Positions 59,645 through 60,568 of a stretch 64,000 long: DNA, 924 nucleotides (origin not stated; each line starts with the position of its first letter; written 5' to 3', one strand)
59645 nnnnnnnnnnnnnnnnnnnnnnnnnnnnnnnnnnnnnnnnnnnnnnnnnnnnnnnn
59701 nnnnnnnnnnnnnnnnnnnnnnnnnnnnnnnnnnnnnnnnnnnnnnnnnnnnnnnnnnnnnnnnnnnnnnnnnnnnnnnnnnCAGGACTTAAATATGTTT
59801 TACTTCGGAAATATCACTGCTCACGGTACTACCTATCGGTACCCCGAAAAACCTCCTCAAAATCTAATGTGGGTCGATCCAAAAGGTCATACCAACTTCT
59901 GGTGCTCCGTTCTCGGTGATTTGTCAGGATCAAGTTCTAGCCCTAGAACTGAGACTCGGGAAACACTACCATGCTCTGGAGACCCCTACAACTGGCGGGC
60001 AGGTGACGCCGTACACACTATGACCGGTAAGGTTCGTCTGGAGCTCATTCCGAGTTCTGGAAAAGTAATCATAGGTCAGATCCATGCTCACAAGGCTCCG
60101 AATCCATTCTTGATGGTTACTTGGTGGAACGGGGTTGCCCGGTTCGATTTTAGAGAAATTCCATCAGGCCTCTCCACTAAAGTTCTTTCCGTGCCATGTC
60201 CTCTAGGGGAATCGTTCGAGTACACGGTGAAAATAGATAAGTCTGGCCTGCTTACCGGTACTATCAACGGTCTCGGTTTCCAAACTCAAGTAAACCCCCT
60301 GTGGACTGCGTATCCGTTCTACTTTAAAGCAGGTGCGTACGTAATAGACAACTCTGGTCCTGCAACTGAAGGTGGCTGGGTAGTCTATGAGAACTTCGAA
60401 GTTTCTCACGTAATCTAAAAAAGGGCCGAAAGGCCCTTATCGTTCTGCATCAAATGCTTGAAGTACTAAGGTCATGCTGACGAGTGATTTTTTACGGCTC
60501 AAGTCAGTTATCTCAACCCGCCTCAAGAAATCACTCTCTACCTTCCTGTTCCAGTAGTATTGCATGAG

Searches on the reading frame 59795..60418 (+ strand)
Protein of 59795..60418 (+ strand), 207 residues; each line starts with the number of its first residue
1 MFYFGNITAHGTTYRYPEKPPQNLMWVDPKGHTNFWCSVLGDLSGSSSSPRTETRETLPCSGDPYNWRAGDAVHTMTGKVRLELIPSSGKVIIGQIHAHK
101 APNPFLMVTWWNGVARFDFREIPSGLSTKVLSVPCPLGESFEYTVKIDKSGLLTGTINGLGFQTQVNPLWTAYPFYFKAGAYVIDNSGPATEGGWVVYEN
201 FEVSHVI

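Call 11: search_protein_families(library=phrogs, proteins=[window:59795-60418:+], max_evalue=0.001)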
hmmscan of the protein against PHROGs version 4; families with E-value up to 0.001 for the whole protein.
window:59795-60418:+ (207 aa): 1 family
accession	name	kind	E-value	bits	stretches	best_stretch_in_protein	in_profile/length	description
phrog_31475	-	unknown function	1.7e-05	25.2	1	45-184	59-200/224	-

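Call 38: search_protein_families(library=pfam, proteins=[window:59795-60418:+], max_evalue=0.001)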
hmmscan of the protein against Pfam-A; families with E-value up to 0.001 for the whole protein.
window:59795-60418:+ (207 aa): 1 family
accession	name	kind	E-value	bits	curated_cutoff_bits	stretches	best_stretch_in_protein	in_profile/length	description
PF08787.18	Alginate_lyase2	-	3e-31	109.4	29.7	1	28-205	38-225/225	Alginate lyase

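Call 54: find_homologous_proteins(query=window:59795-60418:+, max_evalue=1e-10)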
Query window:59795-60418:+ (207 aa): 125 proteins with E <= 1e-10 among 175 candidates; the best 120 are listed.
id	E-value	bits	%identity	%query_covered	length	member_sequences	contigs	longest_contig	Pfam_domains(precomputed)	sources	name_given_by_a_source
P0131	1.1e-140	485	99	100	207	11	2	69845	PF08787.19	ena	-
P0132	4.1e-125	434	87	100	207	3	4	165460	PF08787.19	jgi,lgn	jgi:hypothetical protein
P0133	2.1e-118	412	84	100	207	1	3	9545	PF08787.19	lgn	-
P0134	3.9e-118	411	83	100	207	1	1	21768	PF08787.19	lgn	-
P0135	8.6e-114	397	81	100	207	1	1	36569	PF08787.19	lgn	-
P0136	1.5e-109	383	77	100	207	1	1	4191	PF08787.19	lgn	-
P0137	2.8e-105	369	73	100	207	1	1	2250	PF08787.19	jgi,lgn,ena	-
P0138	1.6e-100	354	74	98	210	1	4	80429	PF08787.19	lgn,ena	-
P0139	1.4e-99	351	73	100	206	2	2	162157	PF08787.19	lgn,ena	-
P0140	1.0e-98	348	72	98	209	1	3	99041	PF08787.19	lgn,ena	-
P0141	3.2e-98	346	70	99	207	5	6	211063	PF08787.19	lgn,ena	-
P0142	6.4e-97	342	71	98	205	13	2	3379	PF08787.19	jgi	jgi:hypothetical protein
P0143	1.4e-96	341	70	98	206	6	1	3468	PF08787.19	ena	-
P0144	2.9e-96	340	71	98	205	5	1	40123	PF08787.19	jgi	jgi:hypothetical protein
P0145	1.4e-94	334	70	99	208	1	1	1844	PF08787.19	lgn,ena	-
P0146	2.2e-94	334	70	97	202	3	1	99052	PF08787.19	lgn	-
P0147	2.3e-94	334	68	98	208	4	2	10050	PF08787.19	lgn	-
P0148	6.4e-94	332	70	100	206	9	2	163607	PF08787.19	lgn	-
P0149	1.6e-93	331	68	98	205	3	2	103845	PF08787.19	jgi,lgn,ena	-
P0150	3.7e-93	330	68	100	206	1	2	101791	PF08787.19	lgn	-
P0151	3.9e-93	330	68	98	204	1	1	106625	PF08787.19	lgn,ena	-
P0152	5.9e-93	329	67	98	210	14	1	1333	PF08787.19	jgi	jgi:hypothetical protein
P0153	1.3e-92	328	69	99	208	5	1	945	PF08787.19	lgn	-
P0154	4.2e-92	326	70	97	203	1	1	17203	PF08787.19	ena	-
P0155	5.2e-92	326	69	98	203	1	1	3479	PF08787.19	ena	-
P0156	7.2e-92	325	67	100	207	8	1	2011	PF08787.19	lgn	-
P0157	1.9e-91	324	68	98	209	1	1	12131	PF08787.19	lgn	-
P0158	2.4e-91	324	69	98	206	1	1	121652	PF08787.19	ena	-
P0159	4.2e-91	323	67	99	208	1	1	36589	PF08787.19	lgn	-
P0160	4.9e-91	323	68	100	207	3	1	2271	PF08787.19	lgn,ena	-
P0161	5.3e-91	323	67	97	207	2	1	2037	PF08787.19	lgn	-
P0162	7.0e-91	322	67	99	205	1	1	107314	PF08787.19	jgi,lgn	jgi:hypothetical protein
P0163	8.9e-91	322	68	97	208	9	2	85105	PF08787.19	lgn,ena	-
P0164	1.0e-90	322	68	98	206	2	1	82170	PF08787.19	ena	-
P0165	1.8e-90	321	66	97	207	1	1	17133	PF08787.19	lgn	-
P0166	5.6e-90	319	66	98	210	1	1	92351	PF08787.19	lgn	-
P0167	7.6e-90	319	67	98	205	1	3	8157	PF08787.19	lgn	-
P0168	1.3e-89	318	66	98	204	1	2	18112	PF08787.19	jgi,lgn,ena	-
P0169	2.0e-89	317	65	97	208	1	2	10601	PF08787.19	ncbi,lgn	-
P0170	3.0e-89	317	67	98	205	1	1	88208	PF08787.19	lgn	-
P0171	3.5e-89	317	67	98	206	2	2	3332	PF08787.19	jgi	jgi:hypothetical protein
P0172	1.9e-88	314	66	98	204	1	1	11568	PF08787.19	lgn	-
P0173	2.2e-88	314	65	98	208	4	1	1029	PF08787.19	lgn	-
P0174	3.2e-88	314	64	97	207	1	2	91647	PF08787.19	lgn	-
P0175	6.2e-88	313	67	98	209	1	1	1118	PF08787.19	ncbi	-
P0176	1.1e-87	312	67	97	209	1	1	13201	PF08787.19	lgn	-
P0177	1.4e-87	311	66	98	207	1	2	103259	PF08787.19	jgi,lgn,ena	-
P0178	2.6e-87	311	65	99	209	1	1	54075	PF08787.19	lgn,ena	-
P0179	3.5e-87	310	65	98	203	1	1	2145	PF08787.19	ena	-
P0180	4.0e-87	310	62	99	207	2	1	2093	PF08787.19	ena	-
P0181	4.3e-87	310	67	99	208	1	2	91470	PF08787.19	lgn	-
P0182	8.6e-87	309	66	99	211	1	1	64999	PF08787.19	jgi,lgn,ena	-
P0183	1.0e-86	309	65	99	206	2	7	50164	PF08787.19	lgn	-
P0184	1.4e-86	308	65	97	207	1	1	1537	PF08787.19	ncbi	-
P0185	2.4e-86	307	63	100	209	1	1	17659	PF08787.19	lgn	-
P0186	1.6e-85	305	62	99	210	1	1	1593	PF08787.19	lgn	-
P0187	2.3e-85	304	63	98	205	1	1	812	PF08787.19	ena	-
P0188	7.1e-85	303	64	99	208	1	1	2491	PF08787.19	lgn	-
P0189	1.3e-84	302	64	97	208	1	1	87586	PF08787.19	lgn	-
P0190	3.3e-84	300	62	99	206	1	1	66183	PF08787.19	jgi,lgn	jgi:hypothetical protein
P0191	9.5e-84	299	66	97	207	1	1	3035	PF08787.19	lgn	-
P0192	2.0e-83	298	63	99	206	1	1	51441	PF08787.19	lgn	-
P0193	2.4e-83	298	64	98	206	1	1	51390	PF08787.19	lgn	-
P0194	2.9e-83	297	62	97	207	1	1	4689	PF08787.19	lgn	-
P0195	6.3e-83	296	62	99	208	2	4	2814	PF08787.19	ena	-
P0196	1.2e-81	292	60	98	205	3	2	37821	PF08787.19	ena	-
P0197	2.5e-81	291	64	98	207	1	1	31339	PF08787.19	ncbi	-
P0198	4.1e-81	290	64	98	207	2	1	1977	PF08787.19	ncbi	-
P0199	1.7e-80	288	61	100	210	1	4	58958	PF08787.19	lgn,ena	-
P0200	6.1e-80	286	60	98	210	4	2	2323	PF08787.19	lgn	-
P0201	1.6e-79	285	60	99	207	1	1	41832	PF08787.19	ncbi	-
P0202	7.8e-79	283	59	98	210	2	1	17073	PF08787.19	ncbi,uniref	ncbi:polysaccharide lyase family 7 protein [Pseudomonas sp. GZD-222]|uniref:polysaccharide lyase fam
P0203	9.2e-79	283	63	97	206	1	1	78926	PF08787.19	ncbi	-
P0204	1.8e-78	282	59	98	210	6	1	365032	PF08787.19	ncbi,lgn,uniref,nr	ncbi:polysaccharide lyase family 7 protein [Pseudomonas sp. LPH60]|uniref:polysaccharide lyase famil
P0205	2.0e-78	282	59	98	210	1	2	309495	PF08787.19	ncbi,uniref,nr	ncbi:polysaccharide lyase family 7 protein [Pseudomonas auratipiscis]|uniref:Polysaccharide lyase fa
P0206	3.4e-78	281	60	98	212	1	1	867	PF08787.19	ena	-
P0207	1.2e-77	279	59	98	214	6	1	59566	PF08787.19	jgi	-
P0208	1.8e-77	278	58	98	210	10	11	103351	PF08787.19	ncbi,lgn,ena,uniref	ncbi:polysaccharide lyase family 7 protein [Pseudomonas sp. KCJK8993]|uniref:polysaccharide lyase fa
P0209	3.2e-77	278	59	98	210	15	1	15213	PF08787.19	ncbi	ncbi:MAG: polysaccharide lyase family 7 protein [Pseudomonas sp.]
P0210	1.3e-76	276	58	98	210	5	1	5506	PF08787.19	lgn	-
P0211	1.6e-76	275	59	99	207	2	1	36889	PF08787.19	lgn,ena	-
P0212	4.4e-76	274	60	98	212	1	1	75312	PF08787.19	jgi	jgi:hypothetical protein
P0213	4.5e-76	274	57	98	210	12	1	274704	PF08787.19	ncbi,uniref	ncbi:polysaccharide lyase family 7 protein [Pseudomonas alkylphenolica]|uniref:polysaccharide lyase 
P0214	5.9e-75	270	57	98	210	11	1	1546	PF08787.19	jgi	-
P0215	4.1e-72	261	55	98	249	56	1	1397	PF08787.19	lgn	-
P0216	4.1e-71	258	56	98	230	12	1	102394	PF08787.19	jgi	jgi:hypothetical protein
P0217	7.7e-70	253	57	97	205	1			PF08787.19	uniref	uniref:Alginate lyase 2 domain-containing protein n=1 Tax=Pseudomonas phage Arace01 TaxID=3138526 Re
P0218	1.5e-69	252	83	64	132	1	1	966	PF08787.19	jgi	jgi:hypothetical protein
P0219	4.2e-69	251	56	98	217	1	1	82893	PF08787.19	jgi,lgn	jgi:hypothetical protein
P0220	1.9e-68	249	55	99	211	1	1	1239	PF08787.19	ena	-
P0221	7.4e-68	247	54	98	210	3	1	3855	PF08787.19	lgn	-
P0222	5.1e-67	244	53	98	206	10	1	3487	PF08787.19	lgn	-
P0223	5.2e-67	244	53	99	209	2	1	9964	PF08787.19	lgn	-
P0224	8.0e-67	244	54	98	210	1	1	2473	PF08787.19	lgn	-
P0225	1.3e-66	243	54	98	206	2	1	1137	PF08787.19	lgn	-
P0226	3.6e-66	241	52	98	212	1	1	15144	PF08787.19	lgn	-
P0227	4.8e-66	241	52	98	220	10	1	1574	PF08787.19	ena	-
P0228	1.4e-64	236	52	98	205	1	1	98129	PF08787.19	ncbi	-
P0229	1.0e-63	233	52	97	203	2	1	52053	PF08787.19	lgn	-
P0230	3.5e-58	215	51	97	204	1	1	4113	PF08787.19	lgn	-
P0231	9.3e-57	211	72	63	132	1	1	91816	PF08787.19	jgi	jgi:hypothetical protein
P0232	4.4e-54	202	69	63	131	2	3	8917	PF08787.19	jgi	jgi:hypothetical protein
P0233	2.6e-51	193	60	67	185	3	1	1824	PF08787.19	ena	-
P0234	2.7e-51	193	64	64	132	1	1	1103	PF08787.19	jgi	jgi:hypothetical protein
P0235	1.2e-50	191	47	98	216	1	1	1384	PF08787.19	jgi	jgi:hypothetical protein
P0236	7.8e-49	185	46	98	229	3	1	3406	PF08787.19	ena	-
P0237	4.5e-48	182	46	99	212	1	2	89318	PF08787.19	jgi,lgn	jgi:Alginate lyase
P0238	1.8e-47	180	53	78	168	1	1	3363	PF08787.19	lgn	-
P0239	2.3e-47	180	44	98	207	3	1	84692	PF08787.19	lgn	-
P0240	2.4e-46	177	46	98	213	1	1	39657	PF08787.19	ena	-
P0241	3.4e-46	176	46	98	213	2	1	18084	PF08787.19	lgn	-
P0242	7.5e-46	175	43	98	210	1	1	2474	PF08787.19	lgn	-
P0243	7.2e-45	172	44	98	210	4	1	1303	PF08787.19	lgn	-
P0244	1.4e-42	164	41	98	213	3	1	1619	PF08787.19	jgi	jgi:hypothetical protein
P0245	1.9e-42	164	44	98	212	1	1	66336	PF08787.19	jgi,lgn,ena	-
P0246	4.5e-36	143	46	83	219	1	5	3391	PF08787.19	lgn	-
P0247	5.7e-36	143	56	56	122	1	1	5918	PF08787.19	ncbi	ncbi:MAG: hypothetical protein EOP15_11770, partial [Pseudomonas sp.]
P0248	7.4e-35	139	55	56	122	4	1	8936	PF08787.19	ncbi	ncbi:MAG: hypothetical protein EOO15_12390, partial [Chitinophagaceae bacterium]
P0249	1.4e-33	135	41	89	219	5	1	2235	PF08787.19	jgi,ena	-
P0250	1.7e-33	135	43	83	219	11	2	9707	PF08787.19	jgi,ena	jgi:hypothetical protein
